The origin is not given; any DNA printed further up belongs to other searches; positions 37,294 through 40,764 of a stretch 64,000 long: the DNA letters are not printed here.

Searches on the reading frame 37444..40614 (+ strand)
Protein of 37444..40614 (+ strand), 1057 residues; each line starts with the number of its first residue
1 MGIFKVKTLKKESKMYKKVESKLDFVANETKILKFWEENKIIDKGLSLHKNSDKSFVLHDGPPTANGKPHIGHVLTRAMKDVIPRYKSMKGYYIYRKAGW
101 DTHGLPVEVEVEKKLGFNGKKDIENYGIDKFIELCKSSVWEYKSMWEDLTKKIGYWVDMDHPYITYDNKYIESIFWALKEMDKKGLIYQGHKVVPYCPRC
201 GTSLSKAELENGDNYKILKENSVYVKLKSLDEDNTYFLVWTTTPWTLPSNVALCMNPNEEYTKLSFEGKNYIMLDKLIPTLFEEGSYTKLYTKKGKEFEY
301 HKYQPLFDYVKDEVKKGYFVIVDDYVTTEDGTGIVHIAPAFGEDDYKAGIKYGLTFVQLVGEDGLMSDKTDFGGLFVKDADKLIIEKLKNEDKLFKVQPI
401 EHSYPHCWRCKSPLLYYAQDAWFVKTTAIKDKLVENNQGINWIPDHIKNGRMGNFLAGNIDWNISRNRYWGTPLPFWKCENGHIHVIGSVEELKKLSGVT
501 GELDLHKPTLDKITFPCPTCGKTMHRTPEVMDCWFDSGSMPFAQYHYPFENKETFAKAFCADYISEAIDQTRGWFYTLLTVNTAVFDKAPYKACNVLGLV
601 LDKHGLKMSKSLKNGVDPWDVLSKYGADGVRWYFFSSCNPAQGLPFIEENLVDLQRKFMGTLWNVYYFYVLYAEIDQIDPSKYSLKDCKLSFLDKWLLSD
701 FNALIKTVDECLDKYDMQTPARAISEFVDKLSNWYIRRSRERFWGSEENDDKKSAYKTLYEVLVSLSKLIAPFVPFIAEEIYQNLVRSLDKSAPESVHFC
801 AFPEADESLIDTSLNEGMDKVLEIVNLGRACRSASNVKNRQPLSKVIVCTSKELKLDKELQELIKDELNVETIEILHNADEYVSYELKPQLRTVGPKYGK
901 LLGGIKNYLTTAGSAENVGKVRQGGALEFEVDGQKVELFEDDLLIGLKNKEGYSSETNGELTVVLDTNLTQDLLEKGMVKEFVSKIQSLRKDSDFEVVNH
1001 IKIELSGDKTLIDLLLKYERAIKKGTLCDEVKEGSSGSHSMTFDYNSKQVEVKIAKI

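Call 10: search_protein_families(library=pfam, proteins=[window:37444-40614:+], max_evalue=0.001)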
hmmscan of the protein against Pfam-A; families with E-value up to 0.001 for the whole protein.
window:37444-40614:+ (1057 aa): 5 families
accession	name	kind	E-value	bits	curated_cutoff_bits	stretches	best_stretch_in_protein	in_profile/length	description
PF00133.28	tRNA-synt_1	-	7.3e-126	420.7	22.7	1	31-637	1-405/414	tRNA synthetases class I (I, L, M and V)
PF19302.4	DUF5915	-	8.9e-49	166.1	27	1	861-1056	1-194/195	Domain of unknown function (DUF5915)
PF08264.19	Anticodon_1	-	4.8e-38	130.8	25.1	1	694-847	1-148/148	Anticodon-binding domain of tRNA ligase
PF09334.17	tRNA-synt_1g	-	2.4e-19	69.8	20.1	1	64-208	9-134/391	tRNA synthetases class I (M)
PF01406.26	tRNA-synt_1e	-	8.2e-05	22.5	27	0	604-651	250-296/301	tRNA synthetases class I (C) catalytic domain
